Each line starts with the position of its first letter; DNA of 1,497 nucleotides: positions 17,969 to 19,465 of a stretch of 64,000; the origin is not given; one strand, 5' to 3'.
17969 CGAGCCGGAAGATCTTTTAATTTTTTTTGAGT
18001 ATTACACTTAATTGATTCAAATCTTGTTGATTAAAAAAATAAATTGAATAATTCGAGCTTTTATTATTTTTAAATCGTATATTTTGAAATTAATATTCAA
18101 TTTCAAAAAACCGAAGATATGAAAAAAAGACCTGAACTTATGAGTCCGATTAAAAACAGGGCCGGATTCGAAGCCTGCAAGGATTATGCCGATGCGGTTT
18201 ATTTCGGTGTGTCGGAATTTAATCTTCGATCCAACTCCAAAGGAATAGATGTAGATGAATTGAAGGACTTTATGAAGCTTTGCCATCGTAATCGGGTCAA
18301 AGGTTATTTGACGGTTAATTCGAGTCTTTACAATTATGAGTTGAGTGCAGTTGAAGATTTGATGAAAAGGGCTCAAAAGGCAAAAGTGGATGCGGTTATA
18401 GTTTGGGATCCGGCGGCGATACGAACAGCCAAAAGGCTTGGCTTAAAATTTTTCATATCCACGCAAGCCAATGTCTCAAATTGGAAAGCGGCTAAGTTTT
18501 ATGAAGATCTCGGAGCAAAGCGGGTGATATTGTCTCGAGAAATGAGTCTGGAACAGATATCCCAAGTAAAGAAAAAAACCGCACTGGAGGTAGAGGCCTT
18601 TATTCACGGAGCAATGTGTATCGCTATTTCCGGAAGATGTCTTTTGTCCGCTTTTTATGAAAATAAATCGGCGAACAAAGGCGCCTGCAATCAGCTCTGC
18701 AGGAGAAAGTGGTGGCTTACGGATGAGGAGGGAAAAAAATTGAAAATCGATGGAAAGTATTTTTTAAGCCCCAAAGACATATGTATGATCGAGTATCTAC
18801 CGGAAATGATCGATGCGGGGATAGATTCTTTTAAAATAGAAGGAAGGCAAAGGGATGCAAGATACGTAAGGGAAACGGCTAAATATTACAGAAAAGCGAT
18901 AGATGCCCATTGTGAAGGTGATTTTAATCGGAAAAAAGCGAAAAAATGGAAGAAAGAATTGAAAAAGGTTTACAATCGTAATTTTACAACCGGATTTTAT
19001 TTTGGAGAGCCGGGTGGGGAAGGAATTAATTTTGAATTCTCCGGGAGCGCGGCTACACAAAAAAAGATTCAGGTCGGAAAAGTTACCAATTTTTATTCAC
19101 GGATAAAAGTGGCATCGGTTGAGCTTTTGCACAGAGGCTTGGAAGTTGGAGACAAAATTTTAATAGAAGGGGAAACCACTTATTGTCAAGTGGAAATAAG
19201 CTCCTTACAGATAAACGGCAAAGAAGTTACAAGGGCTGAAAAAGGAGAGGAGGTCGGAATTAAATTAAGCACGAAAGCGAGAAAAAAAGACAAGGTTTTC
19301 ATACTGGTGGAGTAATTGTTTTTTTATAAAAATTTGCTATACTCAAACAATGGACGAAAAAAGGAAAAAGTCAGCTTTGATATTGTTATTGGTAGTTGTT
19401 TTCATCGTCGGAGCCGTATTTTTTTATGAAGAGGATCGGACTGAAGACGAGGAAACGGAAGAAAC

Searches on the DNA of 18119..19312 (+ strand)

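Call 66: search_rna_families(source=L099, start=1, end=470, threshold=evalue, max_evalue=10, show_alignments=3)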
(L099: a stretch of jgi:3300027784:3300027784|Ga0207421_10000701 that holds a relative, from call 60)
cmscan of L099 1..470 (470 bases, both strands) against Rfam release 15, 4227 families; matches with E-value up to 10: 8.
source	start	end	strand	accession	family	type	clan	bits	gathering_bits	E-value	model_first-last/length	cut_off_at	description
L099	363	423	-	RF02891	AgrB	Gene; antisense;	-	23.9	40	0.084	1-84/84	no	ArsR-gov region gene B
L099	272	394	+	RF01401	rseX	Gene; sRNA;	-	21.3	50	3.1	1-94/94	no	rseX Hfq binding RNA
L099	438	470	-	RF00338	snoR53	Gene; snRNA; snoRNA; CD-box;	CL00080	19.7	70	5.3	59-91/91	5'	Small nucleolar RNA snR53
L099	367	391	+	RF02891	AgrB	Gene; antisense;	-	17.2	40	2.6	56-80/84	no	ArsR-gov region gene B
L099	337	439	+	RF01770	rimP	Cis-reg; leader;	-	16.8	47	3.9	1-102/102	no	Gammaprotebacteria rimP leader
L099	281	405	-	RF03025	RT-4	Gene; sRNA;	-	15.7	73.5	4.3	1-118/118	no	RT-4 RNA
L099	77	141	+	RF01222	sn2417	Gene; snRNA; snoRNA; CD-box;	-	13.1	80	4.8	1-123/123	no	Small nucleolar RNA sn2417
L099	15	76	+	RF01222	sn2417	Gene; snRNA; snoRNA; CD-box;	-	12.4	80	7.5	1-123/123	no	Small nucleolar RNA sn2417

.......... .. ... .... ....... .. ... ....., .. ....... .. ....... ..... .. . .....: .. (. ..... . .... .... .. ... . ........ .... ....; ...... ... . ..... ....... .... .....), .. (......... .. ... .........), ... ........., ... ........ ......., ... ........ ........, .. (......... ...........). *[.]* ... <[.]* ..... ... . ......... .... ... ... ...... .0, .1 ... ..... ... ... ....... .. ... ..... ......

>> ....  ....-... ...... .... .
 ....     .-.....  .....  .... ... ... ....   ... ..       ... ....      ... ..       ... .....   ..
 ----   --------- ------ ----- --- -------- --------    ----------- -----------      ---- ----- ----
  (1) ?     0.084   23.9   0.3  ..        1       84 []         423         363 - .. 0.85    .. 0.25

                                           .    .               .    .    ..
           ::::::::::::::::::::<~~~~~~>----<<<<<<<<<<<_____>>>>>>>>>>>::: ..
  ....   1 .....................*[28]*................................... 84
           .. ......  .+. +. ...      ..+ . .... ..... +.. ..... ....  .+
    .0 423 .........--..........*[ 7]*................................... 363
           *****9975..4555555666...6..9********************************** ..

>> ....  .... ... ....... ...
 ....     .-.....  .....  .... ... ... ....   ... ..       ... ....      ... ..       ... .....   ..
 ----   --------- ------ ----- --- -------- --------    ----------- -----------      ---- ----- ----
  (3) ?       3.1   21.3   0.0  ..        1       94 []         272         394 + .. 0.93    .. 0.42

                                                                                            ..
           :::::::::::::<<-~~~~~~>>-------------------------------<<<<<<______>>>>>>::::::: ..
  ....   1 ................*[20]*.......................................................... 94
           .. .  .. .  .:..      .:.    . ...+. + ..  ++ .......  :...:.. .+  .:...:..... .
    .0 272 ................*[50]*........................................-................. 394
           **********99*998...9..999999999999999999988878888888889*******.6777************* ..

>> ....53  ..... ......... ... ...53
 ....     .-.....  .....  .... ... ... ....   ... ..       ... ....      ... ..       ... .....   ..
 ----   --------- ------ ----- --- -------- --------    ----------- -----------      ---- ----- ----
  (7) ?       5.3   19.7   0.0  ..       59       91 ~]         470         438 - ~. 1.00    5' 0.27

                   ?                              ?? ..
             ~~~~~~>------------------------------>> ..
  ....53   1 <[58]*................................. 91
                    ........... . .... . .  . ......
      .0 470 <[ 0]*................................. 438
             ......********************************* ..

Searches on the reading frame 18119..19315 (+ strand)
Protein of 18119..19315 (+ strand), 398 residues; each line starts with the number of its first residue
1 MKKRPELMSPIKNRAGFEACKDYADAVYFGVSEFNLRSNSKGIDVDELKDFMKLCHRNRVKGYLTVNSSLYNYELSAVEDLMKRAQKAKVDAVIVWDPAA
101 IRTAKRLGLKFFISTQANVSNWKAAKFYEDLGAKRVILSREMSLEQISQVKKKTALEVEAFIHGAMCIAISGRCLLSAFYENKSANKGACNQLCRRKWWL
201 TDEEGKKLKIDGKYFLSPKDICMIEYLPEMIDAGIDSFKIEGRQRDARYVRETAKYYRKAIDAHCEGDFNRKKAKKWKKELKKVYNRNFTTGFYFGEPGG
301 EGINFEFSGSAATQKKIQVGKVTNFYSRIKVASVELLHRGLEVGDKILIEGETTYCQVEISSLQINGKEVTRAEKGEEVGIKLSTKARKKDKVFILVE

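Call 5: search_protein_families(library=pfam, proteins=[window:18119-19315:+], max_evalue=0.01)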
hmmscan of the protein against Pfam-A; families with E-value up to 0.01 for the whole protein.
window:18119-19315:+ (398 aa): 3 families
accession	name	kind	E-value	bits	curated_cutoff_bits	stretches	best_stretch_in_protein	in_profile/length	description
PF01136.24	Peptidase_U32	-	4e-84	282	22.4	1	76-299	2-232/233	Peptidase family U32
PF03144.31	GTP_EFTU_D2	-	0.0025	18.6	30.3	1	341-388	13-63/73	Elongation factor Tu domain 2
PF09032.16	Siah-Interact_N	-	0.009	16.7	23.5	0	44-89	9-54/78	Siah interacting protein, N terminal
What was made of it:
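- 18119..19315 (+): U32 peptidase-family gene, the conserved right anchor of the variable interval. Pfam 4e-84 (call 5).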

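Call 6: search_protein_families(library=ncbifam, proteins=[window:18119-19315:+], max_evalue=0.01)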
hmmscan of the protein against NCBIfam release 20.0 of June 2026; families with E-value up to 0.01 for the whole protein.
window:18119-19315:+ (398 aa): 4 families
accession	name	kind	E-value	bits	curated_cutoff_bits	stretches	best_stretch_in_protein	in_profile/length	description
NF011996.0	PRK15452.1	equivalog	3.1e-65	220.8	534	2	2-202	2-206/449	prephenate-dependent tRNA uridine(34) hydroxylase TrhP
NF047963.1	quinone_UbiU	equivalog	3.7e-45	154.5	440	2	6-198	2-201/331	ubiquinone anaerobic biosynthesis protein UbiU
NF047965.1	quinone_UbiV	equivalog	1.7e-22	80.3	275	1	49-299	47-290/292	ubiquinone anaerobic biosynthesis protein UbiV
NF011991.0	PRK15447.1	equivalog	1.3e-20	74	283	1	50-301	49-297/302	U32 family peptidase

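Call 58: find_homologous_proteins(query=window:18119-19312:+, max_evalue=1e-60)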
Query window:18119-19312:+ (398 aa): 6472 proteins with E <= 1e-60 among 8000 candidates; the best 120 are listed.
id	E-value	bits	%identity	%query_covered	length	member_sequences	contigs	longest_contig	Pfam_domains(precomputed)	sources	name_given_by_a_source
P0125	3.5e-263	890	100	100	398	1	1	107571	PF01136.26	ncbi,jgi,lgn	-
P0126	1.4e-190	651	70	100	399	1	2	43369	PF01136.26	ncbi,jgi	-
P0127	5.0e-181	620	66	99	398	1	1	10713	PF01136.26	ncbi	ncbi:MAG: U32 family peptidase [Patescibacteria group bacterium]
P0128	5.6e-176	603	65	100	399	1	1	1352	PF01136.26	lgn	-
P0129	1.5e-175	602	65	99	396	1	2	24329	PF01136.26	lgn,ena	-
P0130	2.2e-175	601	65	99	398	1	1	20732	PF01136.26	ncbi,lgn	-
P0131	1.6e-174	599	64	99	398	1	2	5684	PF01136.26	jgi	jgi:putative protease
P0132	7.3e-173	593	64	100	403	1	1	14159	PF01136.26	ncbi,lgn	-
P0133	4.9e-172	590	64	99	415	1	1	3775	PF01136.26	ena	-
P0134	4.3e-171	587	64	99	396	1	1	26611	PF01136.26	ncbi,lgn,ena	-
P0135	1.1e-170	586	63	100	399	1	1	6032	PF01136.26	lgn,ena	-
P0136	1.1e-170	586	63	99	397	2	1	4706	PF01136.26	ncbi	-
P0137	2.4e-170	585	63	99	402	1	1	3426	PF01136.26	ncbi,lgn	-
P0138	2.3e-169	582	63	99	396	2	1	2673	PF01136.26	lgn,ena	-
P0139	5.3e-169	580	62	100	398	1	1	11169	PF01136.26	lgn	-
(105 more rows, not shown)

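Call 59: find_encoding_contigs(protein=P0125, flank=5000, max_places=10)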
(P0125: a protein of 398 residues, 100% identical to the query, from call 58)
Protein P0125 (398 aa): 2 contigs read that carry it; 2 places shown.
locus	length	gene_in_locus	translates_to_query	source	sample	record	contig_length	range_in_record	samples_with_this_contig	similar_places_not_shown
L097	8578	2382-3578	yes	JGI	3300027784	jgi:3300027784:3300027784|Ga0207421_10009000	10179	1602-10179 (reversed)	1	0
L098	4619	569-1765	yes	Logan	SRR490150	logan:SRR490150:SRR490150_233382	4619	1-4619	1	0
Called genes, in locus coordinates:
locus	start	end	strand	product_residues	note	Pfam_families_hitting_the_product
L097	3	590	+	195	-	?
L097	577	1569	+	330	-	PF13641:Glyco_tranf_2_3 (weak)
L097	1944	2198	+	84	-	PF01035:DNA_binding_1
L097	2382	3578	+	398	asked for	PF01136:Peptidase_U32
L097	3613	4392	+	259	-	-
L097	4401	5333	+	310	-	PF00512:HisKA, PF13581:HATPase_c_2 (faint), PF02518:HATPase_c, PF14501:HATPase_c_5 (weak)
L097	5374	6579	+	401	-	PF08323:Glyco_transf_5, PF13439:Glyco_transf_4, PF13579:Glyco_trans_4_4, PF20706:GT4-conflict, PF00534:Glycos_transf_1, PF13692:Glyco_trans_1_4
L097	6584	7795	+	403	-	PF03065:Glyco_hydro_57, PF01522:Polysacc_deac_1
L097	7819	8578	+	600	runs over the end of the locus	PF05693:Glycogen_syn, PF13692:Glyco_trans_1_4 (weak), PF00534:Glycos_transf_1 (weak)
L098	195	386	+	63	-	PF01035:DNA_binding_1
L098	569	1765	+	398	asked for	PF01136:Peptidase_U32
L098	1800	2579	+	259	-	-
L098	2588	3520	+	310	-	PF00512:HisKA, PF02518:HATPase_c, PF14501:HATPase_c_5 (weak)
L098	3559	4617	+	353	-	?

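Call 60: find_encoding_contigs(protein=P0126, flank=8000, max_places=4)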
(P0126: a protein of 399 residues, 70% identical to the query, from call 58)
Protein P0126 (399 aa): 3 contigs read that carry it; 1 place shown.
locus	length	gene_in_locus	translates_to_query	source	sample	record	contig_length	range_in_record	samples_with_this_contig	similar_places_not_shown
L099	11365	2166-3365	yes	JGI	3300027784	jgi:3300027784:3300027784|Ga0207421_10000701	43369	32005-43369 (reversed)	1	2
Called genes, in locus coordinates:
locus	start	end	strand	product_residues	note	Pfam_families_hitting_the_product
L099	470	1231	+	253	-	PF06541:ABC_trans_CmpB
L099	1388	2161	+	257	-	-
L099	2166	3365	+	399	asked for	PF01136:Peptidase_U32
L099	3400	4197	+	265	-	-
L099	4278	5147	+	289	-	PF00512:HisKA, PF13581:HATPase_c_2 (weak), PF02518:HATPase_c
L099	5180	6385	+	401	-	PF08323:Glyco_transf_5, PF13439:Glyco_transf_4, PF13579:Glyco_trans_4_4, PF20706:GT4-conflict, PF00982:Glyco_transf_20 (faint), PF00534:Glycos_transf_1, PF13692:Glyco_trans_1_4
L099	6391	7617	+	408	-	PF03065:Glyco_hydro_57, PF01522:Polysacc_deac_1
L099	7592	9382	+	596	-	PF05693:Glycogen_syn, PF13692:Glyco_trans_1_4 (weak), PF00534:Glycos_transf_1 (weak)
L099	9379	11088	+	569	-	PF06202:GDE_C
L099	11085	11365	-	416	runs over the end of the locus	PF02463:SMC_N, PF13175:AAA_15, PF13476:AAA_23, PF11398:DUF2813 (faint), PF13304:AAA_21 (weak), PF13175:AAA_15, PF13304:AAA_21, PF20469:OLD-like_TOPRIM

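Call 61: find_encoding_contigs(protein=P0129, flank=8000, max_places=4)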
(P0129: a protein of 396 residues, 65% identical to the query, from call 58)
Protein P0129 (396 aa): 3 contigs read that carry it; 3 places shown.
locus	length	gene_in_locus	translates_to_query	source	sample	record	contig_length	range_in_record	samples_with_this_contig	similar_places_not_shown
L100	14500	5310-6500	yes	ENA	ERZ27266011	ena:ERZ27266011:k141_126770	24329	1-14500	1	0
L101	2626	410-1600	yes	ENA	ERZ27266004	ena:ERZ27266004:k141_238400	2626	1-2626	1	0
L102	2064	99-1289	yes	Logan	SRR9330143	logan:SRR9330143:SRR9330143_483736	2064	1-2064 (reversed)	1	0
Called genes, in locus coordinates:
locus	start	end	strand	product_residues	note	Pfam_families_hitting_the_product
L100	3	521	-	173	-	?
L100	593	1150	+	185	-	PF06695:Sm_multidrug_ex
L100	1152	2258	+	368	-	PF05496:RuvB_N (weak), PF13177:DNA_pol3_delta2, PF00004:AAA, PF13238:AAA_18 (faint), PF13401:AAA_22 (faint), PF22608:DNAX_ATPase_lid, PF12169:DNA_pol3_gamma3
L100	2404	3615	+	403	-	PF00890:FAD_binding_2 (weak), PF01134:GIDA (faint), PF01494:FAD_binding_3 (weak), PF03486:HI0933_like, PF07992:Pyr_redox_2, PF12831:FAD_oxidored (weak), PF13738:Pyr_redox_3 (weak), PF22780:HI0933_like_1st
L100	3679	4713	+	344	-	PF01926:MMR_HSR1, PF02421:FeoB_N (weak), PF06071:YchF-GTPase_C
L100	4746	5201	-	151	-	-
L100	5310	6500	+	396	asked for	PF01136:Peptidase_U32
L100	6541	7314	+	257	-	-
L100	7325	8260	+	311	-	PF00512:HisKA, PF13581:HATPase_c_2 (faint), PF02518:HATPase_c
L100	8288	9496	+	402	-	PF08323:Glyco_transf_5, PF13439:Glyco_transf_4, PF13579:Glyco_trans_4_4, PF20706:GT4-conflict, PF00534:Glycos_transf_1, PF13692:Glyco_trans_1_4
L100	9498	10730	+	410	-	PF03065:Glyco_hydro_57, PF01522:Polysacc_deac_1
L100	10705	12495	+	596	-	PF05693:Glycogen_syn, PF08323:Glyco_transf_5 (weak), PF00534:Glycos_transf_1 (faint), PF13692:Glyco_trans_1_4 (weak)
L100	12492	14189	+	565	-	PF06202:GDE_C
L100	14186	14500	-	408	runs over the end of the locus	PF02463:SMC_N, PF11398:DUF2813 (faint), PF13175:AAA_15, PF13304:AAA_21, PF13175:AAA_15, PF13304:AAA_21, PF20469:OLD-like_TOPRIM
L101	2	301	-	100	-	?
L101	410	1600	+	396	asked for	PF01136:Peptidase_U32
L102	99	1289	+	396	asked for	PF01136:Peptidase_U32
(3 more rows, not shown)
